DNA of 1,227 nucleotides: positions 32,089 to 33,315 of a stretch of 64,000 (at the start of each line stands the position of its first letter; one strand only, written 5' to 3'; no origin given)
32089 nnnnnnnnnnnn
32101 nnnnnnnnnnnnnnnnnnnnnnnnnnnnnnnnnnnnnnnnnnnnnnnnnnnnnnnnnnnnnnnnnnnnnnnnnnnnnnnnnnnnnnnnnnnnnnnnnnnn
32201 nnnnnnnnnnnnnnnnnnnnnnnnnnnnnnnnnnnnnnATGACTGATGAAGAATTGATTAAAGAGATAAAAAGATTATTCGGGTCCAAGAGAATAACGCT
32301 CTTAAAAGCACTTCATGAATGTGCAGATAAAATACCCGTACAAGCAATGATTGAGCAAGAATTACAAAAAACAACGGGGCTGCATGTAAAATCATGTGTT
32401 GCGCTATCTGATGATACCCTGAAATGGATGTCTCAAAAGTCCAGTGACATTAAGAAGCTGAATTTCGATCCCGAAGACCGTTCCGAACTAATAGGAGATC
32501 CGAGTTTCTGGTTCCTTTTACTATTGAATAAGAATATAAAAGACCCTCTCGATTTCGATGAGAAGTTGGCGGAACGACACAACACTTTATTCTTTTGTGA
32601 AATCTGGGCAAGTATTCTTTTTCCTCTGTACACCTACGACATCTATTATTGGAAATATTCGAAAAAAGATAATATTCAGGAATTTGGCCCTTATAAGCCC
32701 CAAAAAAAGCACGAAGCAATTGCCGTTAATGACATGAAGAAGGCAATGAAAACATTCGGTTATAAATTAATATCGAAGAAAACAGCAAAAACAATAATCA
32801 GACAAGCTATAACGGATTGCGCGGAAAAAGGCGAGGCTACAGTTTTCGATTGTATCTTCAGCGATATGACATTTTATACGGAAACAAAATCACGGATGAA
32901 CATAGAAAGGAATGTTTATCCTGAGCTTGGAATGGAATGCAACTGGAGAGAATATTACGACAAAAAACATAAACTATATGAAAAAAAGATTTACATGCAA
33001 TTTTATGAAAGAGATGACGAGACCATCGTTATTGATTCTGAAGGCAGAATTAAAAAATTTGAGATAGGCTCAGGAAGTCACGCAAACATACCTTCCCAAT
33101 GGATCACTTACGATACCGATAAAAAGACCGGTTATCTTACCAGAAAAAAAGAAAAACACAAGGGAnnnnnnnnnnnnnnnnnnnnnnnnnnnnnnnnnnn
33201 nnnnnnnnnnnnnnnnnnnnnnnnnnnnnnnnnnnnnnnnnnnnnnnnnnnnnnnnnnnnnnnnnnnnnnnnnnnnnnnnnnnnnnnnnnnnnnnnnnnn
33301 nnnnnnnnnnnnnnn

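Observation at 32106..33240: AT-rich 1-kb island with a single orphan gene, inserted between sat and glmM and bracketed by a perfect 25-bp direct repeat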

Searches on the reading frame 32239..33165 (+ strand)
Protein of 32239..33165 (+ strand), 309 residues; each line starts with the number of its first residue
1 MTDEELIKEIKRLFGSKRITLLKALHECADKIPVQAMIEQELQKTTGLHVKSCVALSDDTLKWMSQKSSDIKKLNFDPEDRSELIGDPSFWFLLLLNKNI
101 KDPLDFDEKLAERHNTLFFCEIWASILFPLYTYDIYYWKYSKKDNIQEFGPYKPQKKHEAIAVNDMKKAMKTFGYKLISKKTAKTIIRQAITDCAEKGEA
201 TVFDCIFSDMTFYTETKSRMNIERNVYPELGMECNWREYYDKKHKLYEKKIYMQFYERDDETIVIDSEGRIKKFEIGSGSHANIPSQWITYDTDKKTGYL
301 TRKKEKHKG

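Call 6: search_protein_families(library=pfam, proteins=[window:32239-33165:+], max_evalue=10)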
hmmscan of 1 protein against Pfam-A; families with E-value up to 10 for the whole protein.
window:32239-33165:+ (309 aa): 0 families

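Call 7: search_protein_families(library=padloc, proteins=[window:32239-33165:+], max_evalue=10)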
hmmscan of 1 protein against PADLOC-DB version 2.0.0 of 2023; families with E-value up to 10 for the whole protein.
window:32239-33165:+ (309 aa): 0 families

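Call 8: find_homologous_proteins(query=window:32239-33165:+, max_evalue=0.01)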
Query window:32239-33165:+ (309 aa): 4 proteins with E <= 0.01 among 1162 candidates.
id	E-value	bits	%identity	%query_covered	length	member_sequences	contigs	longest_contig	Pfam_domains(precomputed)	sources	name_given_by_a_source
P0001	6.8e-208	707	100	100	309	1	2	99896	-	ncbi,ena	-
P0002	6.1e-119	415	61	100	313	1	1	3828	-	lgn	-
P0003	2.4e-60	223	41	100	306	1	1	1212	-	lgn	-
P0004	5.9e-54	202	39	92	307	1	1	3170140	-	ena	-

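Call 9: find_encoding_contigs(protein=window:32239-33165:+, flank=10000, max_places=10)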
Protein window:32239-33165:+ (309 aa): 2 contigs read that carry it; 2 places shown.
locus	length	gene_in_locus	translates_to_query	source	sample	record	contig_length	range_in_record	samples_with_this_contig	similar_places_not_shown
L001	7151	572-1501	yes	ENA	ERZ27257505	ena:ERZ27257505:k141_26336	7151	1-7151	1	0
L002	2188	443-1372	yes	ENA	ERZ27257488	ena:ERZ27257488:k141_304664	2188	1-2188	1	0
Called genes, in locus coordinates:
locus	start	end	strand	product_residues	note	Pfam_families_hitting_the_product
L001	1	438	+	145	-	?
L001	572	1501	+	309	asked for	-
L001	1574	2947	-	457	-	PF02878:PGM_PMM_I, PF02879:PGM_PMM_II, PF02880:PGM_PMM_III, PF00408:PGM_PMM_IV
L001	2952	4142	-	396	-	PF07949:YbbR (weak)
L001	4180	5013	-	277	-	PF02457:DAC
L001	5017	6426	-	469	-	PF00206:Lyase_1, PF14698:ASL_C2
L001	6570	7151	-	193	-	?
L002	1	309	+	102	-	?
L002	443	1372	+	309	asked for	-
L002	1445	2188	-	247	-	?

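Call 10: find_encoding_contigs(protein=P0004, flank=10000)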
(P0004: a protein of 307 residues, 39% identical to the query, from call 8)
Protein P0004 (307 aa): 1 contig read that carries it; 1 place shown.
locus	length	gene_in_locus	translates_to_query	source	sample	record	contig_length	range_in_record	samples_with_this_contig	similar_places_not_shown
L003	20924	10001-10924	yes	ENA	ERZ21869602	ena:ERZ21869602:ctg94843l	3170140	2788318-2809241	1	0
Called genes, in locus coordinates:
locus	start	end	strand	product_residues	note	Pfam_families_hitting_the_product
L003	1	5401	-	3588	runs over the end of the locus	PF02369:Big_1, PF09134:Invasin_D3 (weak)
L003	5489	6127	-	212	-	-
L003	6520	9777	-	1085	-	-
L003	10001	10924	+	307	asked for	-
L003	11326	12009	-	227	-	PF00753:Lactamase_B, PF12706:Lactamase_B_2 (weak)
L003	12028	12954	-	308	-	PF04794:YdjC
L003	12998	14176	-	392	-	PF00465:Fe-ADH, PF13685:Fe-ADH_2 (weak), PF25137:ADH_Fe_C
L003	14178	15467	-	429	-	PF09861:Lar_N, PF21113:LarA_C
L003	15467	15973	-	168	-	-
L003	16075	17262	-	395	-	PF04055:Radical_SAM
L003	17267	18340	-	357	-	PF04015:DUF362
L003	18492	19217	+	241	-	PF01427:Peptidase_M15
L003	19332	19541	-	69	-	-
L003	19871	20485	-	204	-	PF01812:5-FTHF_cyc-lig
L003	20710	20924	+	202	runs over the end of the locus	PF00440:TetR_N, PF17938:TetR_C_29 (faint)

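Call 11: find_encoding_contigs(protein=P0002, flank=10000)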
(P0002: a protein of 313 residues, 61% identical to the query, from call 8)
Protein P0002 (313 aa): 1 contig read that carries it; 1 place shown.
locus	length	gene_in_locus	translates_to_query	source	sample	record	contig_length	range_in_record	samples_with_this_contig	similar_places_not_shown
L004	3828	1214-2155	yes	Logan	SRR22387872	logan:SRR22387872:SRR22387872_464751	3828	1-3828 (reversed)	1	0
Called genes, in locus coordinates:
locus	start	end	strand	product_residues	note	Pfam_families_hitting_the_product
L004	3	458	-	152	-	?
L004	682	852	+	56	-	PF13711:DUF4160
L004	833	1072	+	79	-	PF10387:DUF2442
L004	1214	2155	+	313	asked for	-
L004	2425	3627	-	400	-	PF03417:AAT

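Call 12: find_encoding_contigs(protein=P0003, flank=10000)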
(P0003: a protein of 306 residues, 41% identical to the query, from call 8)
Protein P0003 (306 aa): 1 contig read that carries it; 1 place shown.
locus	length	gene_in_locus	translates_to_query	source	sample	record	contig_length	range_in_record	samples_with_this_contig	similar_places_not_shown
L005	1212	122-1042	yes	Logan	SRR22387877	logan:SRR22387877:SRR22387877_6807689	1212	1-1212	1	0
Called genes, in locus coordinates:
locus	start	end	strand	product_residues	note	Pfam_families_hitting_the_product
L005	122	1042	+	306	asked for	-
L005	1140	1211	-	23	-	?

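Call 28: search_protein_families(library=phrogs, proteins=[window:32239-33165:+, P0002, P0003, P0004], max_evalue=1)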
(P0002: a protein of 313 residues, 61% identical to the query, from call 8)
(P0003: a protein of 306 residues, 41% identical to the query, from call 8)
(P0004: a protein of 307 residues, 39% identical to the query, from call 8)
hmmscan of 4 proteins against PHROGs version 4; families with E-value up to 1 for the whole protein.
window:32239-33165:+ (309 aa): 1 family
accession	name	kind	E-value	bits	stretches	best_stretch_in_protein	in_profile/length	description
phrog_27546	-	unknown function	0.059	14.9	0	148-196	10-58/81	-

P0002 (313 aa): 1 family
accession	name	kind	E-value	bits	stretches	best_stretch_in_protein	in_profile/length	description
phrog_32709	-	unknown function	0.26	12.9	1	35-68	42-78/123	-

P0003 (306 aa): 1 family
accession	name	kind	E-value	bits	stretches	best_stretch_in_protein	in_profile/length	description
phrog_28699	-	unknown function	0.18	13.1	0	33-99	13-76/90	-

P0004 (307 aa): 3 families
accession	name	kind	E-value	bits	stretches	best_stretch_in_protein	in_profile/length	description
phrog_26037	-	unknown function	0.049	15.2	1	25-85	75-135/138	-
phrog_37802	-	unknown function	0.17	13.2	0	38-94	26-81/84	-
phrog_23399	-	unknown function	0.37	12.3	0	242-274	61-92/100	-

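Call 29: search_protein_families(library=ncbifam, proteins=[window:32239-33165:+, P0002, P0003, P0004], max_evalue=1)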
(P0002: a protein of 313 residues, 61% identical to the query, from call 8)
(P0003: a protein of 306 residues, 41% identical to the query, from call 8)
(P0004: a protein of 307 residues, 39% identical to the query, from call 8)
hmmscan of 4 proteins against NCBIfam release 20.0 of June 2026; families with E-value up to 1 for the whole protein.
window:32239-33165:+ (309 aa): 1 family
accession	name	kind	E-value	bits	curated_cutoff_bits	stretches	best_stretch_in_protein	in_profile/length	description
TIGR02765.1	crypto_DASH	subfamily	2.7e-05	23.2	317.05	1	125-226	27-121/431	DASH family cryptochrome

P0002 (313 aa): 0 families

P0003 (306 aa): 0 families

P0004 (307 aa): 0 families

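Call 34: search_protein_representatives(alignment_id=A2)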
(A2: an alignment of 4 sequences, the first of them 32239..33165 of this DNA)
Query: 4 sequences, 310 profile positions. Proteins with E-value up to 0.001 (for the whole library): 113; up to 1e-10: 56; up to 1e-30: 30. The best 113 are listed.
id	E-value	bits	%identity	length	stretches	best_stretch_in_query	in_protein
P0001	1.0e-164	563.5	-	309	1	1-309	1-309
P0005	1.6e-105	369.0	-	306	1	1-305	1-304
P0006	9.9e-65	235.1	-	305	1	3-307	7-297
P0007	2.6e-62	227.2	-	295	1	1-298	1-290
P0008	3.0e-62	226.9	-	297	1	1-296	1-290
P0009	6.1e-60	219.4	-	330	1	1-308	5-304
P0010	4.2e-57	210.0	-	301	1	1-308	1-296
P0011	8.3e-56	205.8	-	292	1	1-296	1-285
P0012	2.5e-55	204.2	-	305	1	1-303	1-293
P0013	3.5e-55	203.7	-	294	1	1-276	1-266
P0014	1.5e-54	201.6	-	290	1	1-308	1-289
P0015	1.6e-51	191.7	-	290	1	1-307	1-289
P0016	7.5e-51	189.5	-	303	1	1-305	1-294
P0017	3.5e-50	187.3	-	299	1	3-306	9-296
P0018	6.8e-50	186.3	-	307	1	1-305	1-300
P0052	1.9e-13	66.6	-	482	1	79-256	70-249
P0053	2.7e-13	66.1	-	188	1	85-210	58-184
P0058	3.8e-11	59.1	-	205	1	87-212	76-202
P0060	1.3e-10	57.3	-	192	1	78-211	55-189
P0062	9.3e-10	54.5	-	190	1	75-211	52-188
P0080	1.9e-06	43.7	-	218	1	84-213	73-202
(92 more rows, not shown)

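Call 35: predict_structure(alignment_id=A2)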
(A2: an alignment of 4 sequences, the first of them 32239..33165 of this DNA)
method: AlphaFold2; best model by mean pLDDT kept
length: 309 residues; sequences in the alignment: 4
mean_pLDDT: 76.2   pTM: 0.70
mean pLDDT of the five models: 76.2, 71.4, 70.2, 63.7, 37.1
residues with pLDDT >= 90: 52; 70-90: 175; 50-70: 56; < 50: 26
segments of 3 or more residues with pLDDT < 50: 197-204, 296-309
pLDDT, mean of each block of 10 residues (from residue 1): 78 74 88 91 91 84 83 77 75 86 65 84 89 89 79 91 95 89 70 48 53 66 72 83 80 79 81 72 57 52 37
secondary structure, 60 per line:
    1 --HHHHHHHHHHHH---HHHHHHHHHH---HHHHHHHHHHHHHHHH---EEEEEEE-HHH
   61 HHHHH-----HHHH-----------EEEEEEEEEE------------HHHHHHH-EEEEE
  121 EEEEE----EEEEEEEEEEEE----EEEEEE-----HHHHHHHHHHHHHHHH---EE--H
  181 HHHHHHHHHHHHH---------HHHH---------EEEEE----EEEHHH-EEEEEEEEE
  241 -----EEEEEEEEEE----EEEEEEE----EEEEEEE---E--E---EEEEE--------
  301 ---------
elements in order: H3-14 H18-27 H31-46 E50-56 H58-65 H71-74 E86-95 H108-114 E116-125 E130-141 E146-151 H157-172 H180-193 H203-206 E216-220 E225-227 E232-240 E246-255 E260-266 E271-277 E288-292

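Call 38: search_protein_families(library=pfam, alignment_id=A3, max_evalue=0.01)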
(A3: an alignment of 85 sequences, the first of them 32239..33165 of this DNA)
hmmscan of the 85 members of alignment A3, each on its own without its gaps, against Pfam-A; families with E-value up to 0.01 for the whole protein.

A. member 1, window:32239-33165:+ (309 aa): 0 families

B. families by the number of members that match (of 85 scanned): 11 families
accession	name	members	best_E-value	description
PF13302.13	Acetyltransf_3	1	1.4e-29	Acetyltransferase (GNAT) domain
PF00583.31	Acetyltransf_1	1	1.4e-07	Acetyltransferase (GNAT) family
PF13523.12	Acetyltransf_8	1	2.9e-07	Acetyltransferase (GNAT) domain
PF13420.13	Acetyltransf_4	1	1.7e-05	Acetyltransferase (GNAT) domain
PF08445.16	FR47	1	0.00034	FR47-like protein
PF08766.16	DEK_C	1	0.00073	DEK C terminal domain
PF12746.13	GNAT_acetyltran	1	0.0039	GNAT acetyltransferase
PF21069.2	Csx12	1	0.0045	CRISPR-associated endonuclease Cas9 alpha-helical lobe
PF21375.2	POT1_C_insert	1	0.0061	Protection of telomeres protein 1 (POT1), C-terminal insertion domain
PF03622.19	IBV_3B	1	0.0077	IBV 3B protein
PF10217.14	DUF2039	1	0.0084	Uncharacterized conserved protein (DUF2039)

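Call 39: search_solved_structures(query=A3, max_evalue=1)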
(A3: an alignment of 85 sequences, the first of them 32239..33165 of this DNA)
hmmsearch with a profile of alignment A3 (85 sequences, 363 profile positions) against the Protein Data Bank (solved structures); distinct sequences matched with E-value up to 1: 2.
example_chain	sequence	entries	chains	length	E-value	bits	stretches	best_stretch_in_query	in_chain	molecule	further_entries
3fbu_A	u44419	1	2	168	0.038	16.5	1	307-358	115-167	Acetyltransferase, GNAT family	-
4xj6_A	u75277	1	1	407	0.8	12.1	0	17-69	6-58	VC0179-like protein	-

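Call 40: find_homologous_proteins(query=A3, max_evalue=0.001)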
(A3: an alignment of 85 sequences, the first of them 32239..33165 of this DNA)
Query A3 (85 sequences) (309 aa, profile of the alignment): 4 proteins with E <= 0.001 among 8000 candidates.
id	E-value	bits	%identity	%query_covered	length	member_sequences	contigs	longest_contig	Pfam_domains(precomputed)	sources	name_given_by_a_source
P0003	9.0e-104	366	41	100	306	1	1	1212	-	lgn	-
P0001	9.9e-89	316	100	100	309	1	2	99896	-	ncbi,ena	-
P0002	6.5e-86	307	61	100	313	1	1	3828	-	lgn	-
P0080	1.4e-50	191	21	42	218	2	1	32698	-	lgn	-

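Call 41: find_encoding_contigs(protein=P0080, flank=8000, max_places=4)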
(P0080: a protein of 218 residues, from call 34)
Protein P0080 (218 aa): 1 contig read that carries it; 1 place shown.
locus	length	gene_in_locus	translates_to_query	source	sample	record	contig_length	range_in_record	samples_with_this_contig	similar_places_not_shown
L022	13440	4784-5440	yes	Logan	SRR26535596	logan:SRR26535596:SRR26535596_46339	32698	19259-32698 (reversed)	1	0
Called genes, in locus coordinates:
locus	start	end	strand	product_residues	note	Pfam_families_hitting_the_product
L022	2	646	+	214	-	?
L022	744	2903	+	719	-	PF00930:DPPIV_N, PF00561:Abhydrolase_1 (faint), PF01738:DLH (weak), PF00326:Peptidase_S9, PF12146:Hydrolase_4 (faint)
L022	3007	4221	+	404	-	PF13304:AAA_21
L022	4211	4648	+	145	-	-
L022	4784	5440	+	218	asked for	-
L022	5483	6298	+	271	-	PF05875:Ceramidase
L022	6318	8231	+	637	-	PF05935:Arylsulfotrans, PF14269:Arylsulfotran_2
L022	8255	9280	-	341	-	PF03706:LPG_synthase_TM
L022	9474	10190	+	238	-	PF04784:DUF547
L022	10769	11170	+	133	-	PF18899:DUF5655 (weak), PF08818:DUF1801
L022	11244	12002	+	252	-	-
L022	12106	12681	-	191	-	PF02342:TerD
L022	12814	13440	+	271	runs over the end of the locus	PF07610:DUF1573, PF22544:HYDIN_VesB_CFA65-like_Ig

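Call 42: find_encoding_contigs(protein=P0006, flank=8000, max_places=4)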
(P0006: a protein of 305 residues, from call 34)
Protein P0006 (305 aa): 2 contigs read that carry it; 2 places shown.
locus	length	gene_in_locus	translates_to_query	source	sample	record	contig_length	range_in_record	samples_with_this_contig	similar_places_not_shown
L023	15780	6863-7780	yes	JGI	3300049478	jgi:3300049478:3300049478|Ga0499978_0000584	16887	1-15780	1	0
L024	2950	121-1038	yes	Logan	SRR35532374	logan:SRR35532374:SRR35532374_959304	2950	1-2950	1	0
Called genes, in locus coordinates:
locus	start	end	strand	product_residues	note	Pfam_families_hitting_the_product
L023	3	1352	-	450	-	?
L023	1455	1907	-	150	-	PF00334:NDK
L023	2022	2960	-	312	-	-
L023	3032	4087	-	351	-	-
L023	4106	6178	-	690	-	PF11104:PilM_2, PF14450:FtsA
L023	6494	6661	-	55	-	-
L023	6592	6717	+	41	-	-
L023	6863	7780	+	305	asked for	-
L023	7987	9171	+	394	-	PF00108:Thiolase_N, PF00109:ketoacyl-synt (weak), PF02803:Thiolase_C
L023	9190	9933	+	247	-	PF00106:adh_short, PF08659:KR, PF23441:SDR (weak), PF13561:adh_short_C2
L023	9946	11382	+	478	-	-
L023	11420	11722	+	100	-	PF06445:GyrI-like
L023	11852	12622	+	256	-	PF00378:ECH_1, PF16113:ECH_2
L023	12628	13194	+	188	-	PF02545:Maf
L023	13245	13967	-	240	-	-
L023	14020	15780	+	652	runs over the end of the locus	-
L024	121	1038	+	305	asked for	-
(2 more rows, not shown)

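Call 46: predict_structure(alignment_id=A3)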
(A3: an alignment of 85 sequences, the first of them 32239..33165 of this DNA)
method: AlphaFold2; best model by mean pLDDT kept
length: 309 residues; sequences in the alignment: 85
mean_pLDDT: 94.2   pTM: 0.90
mean pLDDT of the five models: 94.2, 93.5, 92.7, 92.5, 92.2
residues with pLDDT >= 90: 262; 70-90: 42; 50-70: 4; < 50: 1
segments of 3 or more residues with pLDDT < 50: none
pLDDT, mean of each block of 10 residues (from residue 1): 97 93 96 98 98 96 90 80 90 97 93 97 98 99 98 98 98 98 98 96 98 98 97 98 97 93 97 92 85 88 67
secondary structure, 60 per line:
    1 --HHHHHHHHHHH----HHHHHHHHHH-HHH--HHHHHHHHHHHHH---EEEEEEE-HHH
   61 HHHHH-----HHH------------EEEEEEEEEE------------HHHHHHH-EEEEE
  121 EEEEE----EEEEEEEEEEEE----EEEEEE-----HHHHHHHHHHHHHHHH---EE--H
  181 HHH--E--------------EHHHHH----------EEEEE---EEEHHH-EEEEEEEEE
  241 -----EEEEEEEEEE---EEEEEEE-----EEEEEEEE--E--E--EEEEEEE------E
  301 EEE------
elements in order: H3-13 H18-27 H34-46 E50-56 H58-65 E86-95 H108-114 E116-125 E130-141 E146-151 H157-172 H180-183 H202-206 E217-221 E225-227 E232-240 E246-255 E259-265 E271-278 E287-293 E300-303

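Call 50: fold_search(model_id=the predicted structure, library=pdb)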
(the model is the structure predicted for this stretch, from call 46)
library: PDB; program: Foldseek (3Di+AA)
matches with E <= 10: 369; with E <= 0.001: 0
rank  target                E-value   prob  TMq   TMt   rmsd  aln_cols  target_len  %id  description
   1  6kk9_C                3.8e-03  0.75  0.17  0.24  13.3       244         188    9  A Crystal structure of OspA mutant (released 2020-07-29)
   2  3msw                  1.8e-02  1.00  0.22  0.44   3.6        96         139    9  Crystal structure of a Protein with unknown function (BF3112) from Bacteroides fragilis NCTC 9343 at 1.90 A resolution (released 2010-06-09)
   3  6kk9_O                1.9e-02  0.44  0.17  0.24  14.6       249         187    8  A Crystal structure of OspA mutant (released 2020-07-29)
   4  8xwg                  3.1e-02  0.21  0.16  0.15  13.3       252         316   10  OspA variants for thioflavin-T binding (released 2024-11-27)
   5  5ys7                  3.3e-02  0.18  0.15  0.15  16.0       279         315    9  Crystal structure of an OspA mutant (released 2018-11-14)
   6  3cka_A                3.5e-02  0.38  0.17  0.17  14.5       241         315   10  The crystal structure of OspA mutant (released 2009-03-17)
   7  3cka_B                4.2e-02  0.38  0.17  0.16  14.8       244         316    8  The crystal structure of OspA mutant (released 2009-03-17)
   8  6kk9_B                5.5e-02  0.18  0.14  0.19  14.5       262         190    9  A Crystal structure of OspA mutant (released 2020-07-29)
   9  6kk9_D                6.6e-02  0.14  0.14  0.19  16.4       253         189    8  A Crystal structure of OspA mutant (released 2020-07-29)
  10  3bk5                  8.7e-02  0.35  0.19  0.24  14.5       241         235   10  Crystal structure of putative outer membrane lipoprotein-sorting protein domain from Vibrio parahaemolyticus (released 2008-02-05)
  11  5b2a                  9.8e-02  0.75  0.21  0.25   9.8       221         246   10  Crystal structure of a mutant of OspA (released 2017-01-18)
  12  7ep9_A                1.2e-01  0.13  0.17  0.10  18.2       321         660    8  The structure of carboxypeptidase from Fusobacterium nucleatum (released 2021-10-27)
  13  9cds_C                1.6e-01  0.11  0.15  0.17  14.2       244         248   11  Crystal structure of OspA ST1 from B. burgdorferi bound to monoclonal antibody LA-2 (released 2025-09-24)
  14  6j49                  1.9e-01  0.57  0.20  0.24   9.7       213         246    8  Grafting VLADV sequence into OspAsm1 (released 2019-03-06)
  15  6ics                  2.2e-01  0.23  0.17  0.21  13.1       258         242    7  Loop deletion mutant (deleting four residues) (released 2019-07-03)
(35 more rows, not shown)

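Call 54: fold_search(model_id=the predicted structure, library=viral)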
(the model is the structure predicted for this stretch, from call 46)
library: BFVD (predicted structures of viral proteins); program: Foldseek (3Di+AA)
matches with E <= 10: 567; with E <= 0.001: 0
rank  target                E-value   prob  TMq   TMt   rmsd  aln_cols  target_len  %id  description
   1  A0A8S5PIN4            1.6e-02  0.99  0.15  0.04  11.7        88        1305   15  Tail protein [Siphoviridae sp. ctcUB23]
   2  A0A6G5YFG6            6.1e-02  0.21  0.17  0.08  16.3       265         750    8  (no name in the UniProt tables at hand)
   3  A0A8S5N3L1            6.5e-02  0.16  0.14  0.12  23.0       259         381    9  Uncharacterized protein [Siphoviridae sp. ct5Px37]
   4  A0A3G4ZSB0            7.7e-02  0.25  0.15  0.14  16.0       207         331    8  MORN repeat-containing protein [Edafosvirus sp.]
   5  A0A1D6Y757            9.1e-02  0.41  0.13  0.16  13.4       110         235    7  (no name in the UniProt tables at hand)
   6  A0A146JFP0            1.3e-01  0.90  0.16  0.20   9.2        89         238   11  (no name in the UniProt tables at hand)
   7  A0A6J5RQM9            1.3e-01  0.25  0.18  0.25  13.7       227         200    5  Uncharacterized protein [uncultured Caudovirales phage]
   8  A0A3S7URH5            1.4e-01  0.54  0.16  0.14   6.5       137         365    6  (no name in the UniProt tables at hand)
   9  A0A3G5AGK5            1.4e-01  0.11  0.13  0.10  20.1       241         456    9  MORN repeat-containing protein [Solumvirus sp.]
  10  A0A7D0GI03            1.5e-01  0.51  0.10  0.13  15.5        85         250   14  Uncharacterized protein [Brevibacterium phage AGM12]
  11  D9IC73                1.7e-01  0.96  0.16  0.24   8.9        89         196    8  Conserved hypothetical phage protein [Escherichia phage RB16]
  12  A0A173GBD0            1.8e-01  0.08  0.13  0.06  19.0       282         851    8  (no name in the UniProt tables at hand)
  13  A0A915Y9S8            2.4e-01  0.41  0.14  0.30  11.1        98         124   12  (no name in the UniProt tables at hand)
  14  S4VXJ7                2.5e-01  0.05  0.11  0.08  20.4       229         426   11  DUF5900 domain-containing protein [Pandoravirus salinus]
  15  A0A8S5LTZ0            2.8e-01  0.28  0.11  0.13  15.3       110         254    9  Uncharacterized protein [Siphoviridae sp. ctOIB27]
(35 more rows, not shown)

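Call 60: find_related_loci(query=A4, collection=viral_contigs, flank=5000)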
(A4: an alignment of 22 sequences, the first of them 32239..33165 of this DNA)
Query A4 (309 aa) in viral_contigs; peptide patterns used: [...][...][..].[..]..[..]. (x = any residue, [..] = any of these).
14 stretches matched a pattern, but none encodes a relative of the query by tblastn (E <= 1e-3).
